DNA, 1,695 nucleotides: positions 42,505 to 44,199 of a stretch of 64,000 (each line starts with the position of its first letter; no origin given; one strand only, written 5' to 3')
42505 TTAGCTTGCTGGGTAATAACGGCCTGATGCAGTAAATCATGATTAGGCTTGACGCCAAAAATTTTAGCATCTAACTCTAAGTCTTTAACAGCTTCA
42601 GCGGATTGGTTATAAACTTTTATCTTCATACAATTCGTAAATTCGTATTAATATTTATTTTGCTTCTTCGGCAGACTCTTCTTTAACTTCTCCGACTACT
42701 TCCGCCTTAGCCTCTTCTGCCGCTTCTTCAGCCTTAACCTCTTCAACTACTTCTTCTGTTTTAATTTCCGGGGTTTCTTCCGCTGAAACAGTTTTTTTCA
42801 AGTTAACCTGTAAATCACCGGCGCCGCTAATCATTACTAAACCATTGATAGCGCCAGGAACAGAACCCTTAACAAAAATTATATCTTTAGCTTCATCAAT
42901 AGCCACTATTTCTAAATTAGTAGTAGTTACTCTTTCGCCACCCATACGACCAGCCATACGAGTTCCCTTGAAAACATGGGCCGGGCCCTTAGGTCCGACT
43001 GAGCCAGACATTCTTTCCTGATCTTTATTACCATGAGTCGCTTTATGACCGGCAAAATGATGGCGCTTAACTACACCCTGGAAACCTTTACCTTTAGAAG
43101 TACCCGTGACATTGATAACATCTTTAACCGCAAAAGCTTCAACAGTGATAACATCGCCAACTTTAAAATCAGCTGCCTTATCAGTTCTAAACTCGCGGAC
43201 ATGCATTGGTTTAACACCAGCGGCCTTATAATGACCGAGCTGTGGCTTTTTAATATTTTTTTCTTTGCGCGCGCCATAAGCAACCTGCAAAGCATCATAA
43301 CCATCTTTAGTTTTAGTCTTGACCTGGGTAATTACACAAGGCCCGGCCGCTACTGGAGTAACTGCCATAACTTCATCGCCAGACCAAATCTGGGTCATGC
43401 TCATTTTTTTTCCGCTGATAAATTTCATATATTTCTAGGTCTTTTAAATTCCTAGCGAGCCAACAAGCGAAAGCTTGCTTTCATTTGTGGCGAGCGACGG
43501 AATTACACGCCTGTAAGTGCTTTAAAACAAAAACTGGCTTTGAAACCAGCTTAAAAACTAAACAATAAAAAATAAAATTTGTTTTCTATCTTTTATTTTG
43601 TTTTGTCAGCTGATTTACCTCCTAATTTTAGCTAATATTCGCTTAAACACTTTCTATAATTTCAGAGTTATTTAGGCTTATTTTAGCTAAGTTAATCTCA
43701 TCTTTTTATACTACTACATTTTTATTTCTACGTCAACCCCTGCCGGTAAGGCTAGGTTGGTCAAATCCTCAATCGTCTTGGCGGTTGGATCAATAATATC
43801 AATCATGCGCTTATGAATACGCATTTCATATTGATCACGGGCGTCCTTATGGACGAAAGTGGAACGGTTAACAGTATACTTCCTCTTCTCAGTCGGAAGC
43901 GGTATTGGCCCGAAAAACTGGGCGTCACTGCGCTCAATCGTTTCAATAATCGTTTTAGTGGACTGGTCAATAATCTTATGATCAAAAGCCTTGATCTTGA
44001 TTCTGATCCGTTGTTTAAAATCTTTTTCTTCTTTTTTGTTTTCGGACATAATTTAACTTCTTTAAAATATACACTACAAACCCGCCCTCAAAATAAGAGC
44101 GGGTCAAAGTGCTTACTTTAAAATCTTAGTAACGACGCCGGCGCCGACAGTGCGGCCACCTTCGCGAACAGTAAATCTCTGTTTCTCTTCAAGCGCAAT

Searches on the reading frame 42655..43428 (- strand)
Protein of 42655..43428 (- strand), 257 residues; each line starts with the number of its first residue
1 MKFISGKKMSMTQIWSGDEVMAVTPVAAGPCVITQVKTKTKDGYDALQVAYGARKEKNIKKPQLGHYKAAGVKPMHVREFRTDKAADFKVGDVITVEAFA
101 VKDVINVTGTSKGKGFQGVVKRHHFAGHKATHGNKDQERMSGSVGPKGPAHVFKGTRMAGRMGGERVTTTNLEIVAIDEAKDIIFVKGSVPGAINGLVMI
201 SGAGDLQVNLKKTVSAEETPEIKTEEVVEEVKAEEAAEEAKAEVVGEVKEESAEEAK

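Call 10: search_protein_families(library=ncbifam, proteins=[window:42655-43428:-])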
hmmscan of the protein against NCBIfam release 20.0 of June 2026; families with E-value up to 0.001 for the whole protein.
window:42655-43428:- (257 aa): 3 families
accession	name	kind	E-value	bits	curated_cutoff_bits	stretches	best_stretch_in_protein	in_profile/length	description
TIGR03625.1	L3_bact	equivalog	8.8e-69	231.4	142.9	1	5-200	3-201/202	50S ribosomal protein L3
TIGR03626.1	L3_arch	equivalog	5.5e-16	58.4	308.7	1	91-190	180-280/331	50S ribosomal protein L3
NF003261.0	PRK04231.1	equivalog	2.3e-14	52.9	341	1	89-190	186-288/342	50S ribosomal protein L3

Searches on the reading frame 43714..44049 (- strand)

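Call 10: search_protein_families(library=ncbifam, proteins=[window:43714-44049:-])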
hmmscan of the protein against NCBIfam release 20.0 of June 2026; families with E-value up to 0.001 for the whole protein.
window:43714-44049:- (111 aa): 3 families
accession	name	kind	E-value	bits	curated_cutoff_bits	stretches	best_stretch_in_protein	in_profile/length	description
NF001861.0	PRK00596.1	equivalog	7e-44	148.3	85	1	12-111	3-102/102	30S ribosomal protein S10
TIGR01049.1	rpsJ_bact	equivalog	1e-39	134.8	72.75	1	13-111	1-99/99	30S ribosomal protein S10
TIGR01046.1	uS10_euk_arch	equivalog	5.2e-16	58.9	96.25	1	13-111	1-99/99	30S ribosomal protein S10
